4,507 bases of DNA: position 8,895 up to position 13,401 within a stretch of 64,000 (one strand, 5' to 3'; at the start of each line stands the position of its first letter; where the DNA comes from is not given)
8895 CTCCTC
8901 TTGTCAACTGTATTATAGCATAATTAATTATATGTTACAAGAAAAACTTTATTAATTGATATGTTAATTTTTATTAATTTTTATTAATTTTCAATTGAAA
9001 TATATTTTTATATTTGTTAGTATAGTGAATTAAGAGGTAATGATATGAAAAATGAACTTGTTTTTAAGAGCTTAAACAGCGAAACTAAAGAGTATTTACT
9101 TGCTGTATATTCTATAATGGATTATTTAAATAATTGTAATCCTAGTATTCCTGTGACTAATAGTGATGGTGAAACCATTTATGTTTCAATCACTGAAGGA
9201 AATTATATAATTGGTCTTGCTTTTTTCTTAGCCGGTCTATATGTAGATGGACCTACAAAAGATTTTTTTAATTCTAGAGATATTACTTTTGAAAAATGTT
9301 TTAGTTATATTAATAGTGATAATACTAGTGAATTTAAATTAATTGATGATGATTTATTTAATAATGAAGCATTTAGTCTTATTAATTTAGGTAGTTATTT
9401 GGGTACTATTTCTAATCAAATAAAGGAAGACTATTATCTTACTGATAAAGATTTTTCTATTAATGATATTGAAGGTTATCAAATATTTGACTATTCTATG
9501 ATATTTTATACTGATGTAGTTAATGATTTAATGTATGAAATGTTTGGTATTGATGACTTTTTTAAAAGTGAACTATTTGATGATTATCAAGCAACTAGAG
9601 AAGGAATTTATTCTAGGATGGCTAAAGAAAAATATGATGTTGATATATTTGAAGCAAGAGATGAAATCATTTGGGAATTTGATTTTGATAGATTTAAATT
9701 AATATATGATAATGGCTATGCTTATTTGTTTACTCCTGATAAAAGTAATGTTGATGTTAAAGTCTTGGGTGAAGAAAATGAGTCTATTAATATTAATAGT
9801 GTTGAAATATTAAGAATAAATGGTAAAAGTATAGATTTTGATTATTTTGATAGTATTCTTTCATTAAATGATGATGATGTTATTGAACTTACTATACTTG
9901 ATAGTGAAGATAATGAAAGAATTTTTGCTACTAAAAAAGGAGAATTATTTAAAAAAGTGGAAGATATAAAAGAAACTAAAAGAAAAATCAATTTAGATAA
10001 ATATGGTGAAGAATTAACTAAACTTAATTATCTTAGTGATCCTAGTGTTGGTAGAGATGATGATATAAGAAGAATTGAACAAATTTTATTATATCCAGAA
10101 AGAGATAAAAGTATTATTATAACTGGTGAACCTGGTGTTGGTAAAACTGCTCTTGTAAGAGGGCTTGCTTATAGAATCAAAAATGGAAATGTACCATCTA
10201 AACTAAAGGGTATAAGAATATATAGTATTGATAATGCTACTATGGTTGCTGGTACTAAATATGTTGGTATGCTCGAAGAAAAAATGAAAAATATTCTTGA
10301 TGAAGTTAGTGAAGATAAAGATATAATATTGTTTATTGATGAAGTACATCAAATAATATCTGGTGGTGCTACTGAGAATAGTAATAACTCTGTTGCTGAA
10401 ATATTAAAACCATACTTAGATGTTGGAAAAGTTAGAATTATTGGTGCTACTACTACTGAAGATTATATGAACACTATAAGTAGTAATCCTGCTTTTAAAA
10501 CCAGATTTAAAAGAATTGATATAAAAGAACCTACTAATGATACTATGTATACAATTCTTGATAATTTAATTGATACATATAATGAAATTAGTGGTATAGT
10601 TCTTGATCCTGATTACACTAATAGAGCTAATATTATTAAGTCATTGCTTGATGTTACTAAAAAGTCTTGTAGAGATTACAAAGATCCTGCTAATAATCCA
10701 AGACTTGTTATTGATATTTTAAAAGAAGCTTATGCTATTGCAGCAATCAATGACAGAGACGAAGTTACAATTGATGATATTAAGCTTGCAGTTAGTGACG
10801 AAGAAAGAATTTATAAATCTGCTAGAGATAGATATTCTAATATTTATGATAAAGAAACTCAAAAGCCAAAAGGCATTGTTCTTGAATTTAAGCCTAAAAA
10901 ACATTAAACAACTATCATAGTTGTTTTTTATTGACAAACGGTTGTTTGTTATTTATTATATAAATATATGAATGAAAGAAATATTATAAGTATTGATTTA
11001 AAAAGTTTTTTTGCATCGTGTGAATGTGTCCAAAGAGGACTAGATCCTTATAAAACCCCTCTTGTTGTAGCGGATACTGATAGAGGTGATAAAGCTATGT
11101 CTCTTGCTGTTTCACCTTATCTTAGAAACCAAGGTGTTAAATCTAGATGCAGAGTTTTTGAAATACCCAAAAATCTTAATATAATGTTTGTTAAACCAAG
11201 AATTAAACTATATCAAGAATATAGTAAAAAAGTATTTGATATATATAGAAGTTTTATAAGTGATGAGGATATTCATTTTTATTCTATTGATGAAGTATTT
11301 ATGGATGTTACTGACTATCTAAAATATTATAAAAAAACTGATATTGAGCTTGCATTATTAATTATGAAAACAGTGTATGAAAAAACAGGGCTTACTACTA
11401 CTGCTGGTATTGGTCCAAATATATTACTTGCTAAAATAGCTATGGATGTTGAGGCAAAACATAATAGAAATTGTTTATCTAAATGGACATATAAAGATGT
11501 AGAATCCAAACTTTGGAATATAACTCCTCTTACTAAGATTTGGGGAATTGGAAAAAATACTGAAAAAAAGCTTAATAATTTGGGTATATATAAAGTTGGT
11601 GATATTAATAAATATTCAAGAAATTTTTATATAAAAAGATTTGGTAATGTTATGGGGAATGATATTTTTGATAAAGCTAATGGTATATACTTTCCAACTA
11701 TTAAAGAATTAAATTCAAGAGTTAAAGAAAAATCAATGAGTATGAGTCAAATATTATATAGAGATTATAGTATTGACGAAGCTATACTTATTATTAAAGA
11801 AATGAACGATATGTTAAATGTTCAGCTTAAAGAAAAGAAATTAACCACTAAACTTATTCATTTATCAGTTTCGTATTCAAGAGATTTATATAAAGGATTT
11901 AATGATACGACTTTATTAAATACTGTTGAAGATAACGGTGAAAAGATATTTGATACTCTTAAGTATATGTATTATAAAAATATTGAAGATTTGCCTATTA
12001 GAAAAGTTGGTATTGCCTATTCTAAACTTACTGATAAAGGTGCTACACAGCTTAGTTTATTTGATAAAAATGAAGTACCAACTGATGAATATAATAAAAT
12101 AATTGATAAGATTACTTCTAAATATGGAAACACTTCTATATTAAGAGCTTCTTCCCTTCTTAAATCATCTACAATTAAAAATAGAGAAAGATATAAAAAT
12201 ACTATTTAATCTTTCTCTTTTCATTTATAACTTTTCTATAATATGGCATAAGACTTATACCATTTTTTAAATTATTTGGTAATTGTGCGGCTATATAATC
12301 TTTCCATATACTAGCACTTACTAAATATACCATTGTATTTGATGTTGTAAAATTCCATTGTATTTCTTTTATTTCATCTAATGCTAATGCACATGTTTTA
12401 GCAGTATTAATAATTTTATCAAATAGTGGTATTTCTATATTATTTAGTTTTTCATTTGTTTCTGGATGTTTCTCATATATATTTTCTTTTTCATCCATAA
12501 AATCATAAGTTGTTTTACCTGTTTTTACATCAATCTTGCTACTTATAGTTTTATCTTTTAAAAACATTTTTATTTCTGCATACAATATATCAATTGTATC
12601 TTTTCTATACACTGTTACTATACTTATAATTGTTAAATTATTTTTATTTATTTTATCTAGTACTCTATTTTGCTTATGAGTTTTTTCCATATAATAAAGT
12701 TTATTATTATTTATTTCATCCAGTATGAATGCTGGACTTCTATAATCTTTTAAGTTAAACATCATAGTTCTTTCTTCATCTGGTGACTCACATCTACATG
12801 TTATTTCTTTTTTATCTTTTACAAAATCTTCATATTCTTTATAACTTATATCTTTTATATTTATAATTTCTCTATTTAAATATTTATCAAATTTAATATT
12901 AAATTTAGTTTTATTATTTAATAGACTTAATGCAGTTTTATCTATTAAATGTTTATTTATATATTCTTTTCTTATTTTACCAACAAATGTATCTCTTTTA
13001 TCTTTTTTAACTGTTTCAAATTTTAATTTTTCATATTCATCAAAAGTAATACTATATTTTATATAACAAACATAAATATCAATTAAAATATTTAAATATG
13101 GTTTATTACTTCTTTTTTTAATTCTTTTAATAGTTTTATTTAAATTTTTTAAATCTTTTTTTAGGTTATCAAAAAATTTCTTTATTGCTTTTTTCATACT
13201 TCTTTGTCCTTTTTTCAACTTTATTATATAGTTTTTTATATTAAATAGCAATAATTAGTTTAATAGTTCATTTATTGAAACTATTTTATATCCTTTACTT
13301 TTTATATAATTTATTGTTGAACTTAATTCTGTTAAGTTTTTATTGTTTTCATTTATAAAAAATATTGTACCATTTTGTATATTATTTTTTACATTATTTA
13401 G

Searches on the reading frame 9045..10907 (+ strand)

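Call 30: search_protein_families(library=pfam, proteins=[window:9045-10907:+], max_evalue=0.0001)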
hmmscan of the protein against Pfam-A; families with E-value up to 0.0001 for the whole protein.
window:9045-10907:+ (620 aa): 5 families
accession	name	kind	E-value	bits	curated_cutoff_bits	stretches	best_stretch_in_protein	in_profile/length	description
PF00004.35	AAA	-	6.8e-15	56.1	21.2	1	357-490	1-125/131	ATPase family associated with various cellular activities (AAA)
PF13191.12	AAA_16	-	1.4e-07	32.6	32.6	1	335-380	3-50/167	AAA ATPase domain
PF05621.17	TniB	-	2.1e-06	27.8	22.4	0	411-494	105-185/189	Bacterial TniB protein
PF20720.3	nSTAND3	-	8e-06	26.1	27.2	1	352-501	15-145/155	Novel STAND NTPase 3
PF01637.24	ATPase_2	-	9.5e-06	26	33.2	0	337-454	4-139/225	ATPase domain predominantly from Archaea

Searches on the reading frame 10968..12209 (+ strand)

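Call 30: search_protein_families(library=pfam, proteins=[window:10968-12209:+], max_evalue=0.0001)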
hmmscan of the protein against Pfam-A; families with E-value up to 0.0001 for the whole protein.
window:10968-12209:+ (413 aa): 4 families
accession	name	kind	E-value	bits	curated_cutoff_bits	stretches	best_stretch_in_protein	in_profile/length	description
PF00817.25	IMS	-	3.9e-34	118.1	23.2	1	9-160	1-148/148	impB/mucB/samB family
PF11798.14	IMS_HHH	-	1.6e-10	41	24.4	1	175-207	1-32/32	IMS family HHH motif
PF11799.13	IMS_C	-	4.1e-09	37.3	20.7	1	255-364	2-109/109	impB/mucB/samB family C-terminal domain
PF21999.2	IMS_HHH_1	-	3.9e-05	24.4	27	0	193-240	5-52/53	DNA polymerase-iota, thumb domain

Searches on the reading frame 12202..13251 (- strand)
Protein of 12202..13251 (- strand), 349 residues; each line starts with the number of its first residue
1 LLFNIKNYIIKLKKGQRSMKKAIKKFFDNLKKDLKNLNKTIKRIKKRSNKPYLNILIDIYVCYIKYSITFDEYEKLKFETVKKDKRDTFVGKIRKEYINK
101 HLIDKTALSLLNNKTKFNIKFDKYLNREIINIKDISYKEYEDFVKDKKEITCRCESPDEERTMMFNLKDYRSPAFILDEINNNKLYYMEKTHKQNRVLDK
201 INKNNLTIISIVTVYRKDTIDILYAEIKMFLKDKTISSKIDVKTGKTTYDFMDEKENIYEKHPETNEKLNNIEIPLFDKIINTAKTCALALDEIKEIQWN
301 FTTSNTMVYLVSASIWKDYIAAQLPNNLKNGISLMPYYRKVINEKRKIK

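Call 30: search_protein_families(library=pfam, proteins=[window:12202-13251:-], max_evalue=0.0001)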
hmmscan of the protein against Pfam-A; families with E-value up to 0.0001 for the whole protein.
window:12202-13251:- (349 aa): 1 family
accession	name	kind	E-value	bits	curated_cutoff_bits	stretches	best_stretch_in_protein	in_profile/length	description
PF14397.11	ATPgrasp_ST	-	3.7e-13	49.7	31.4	1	183-310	111-249/278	Sugar-transfer associated ATP-grasp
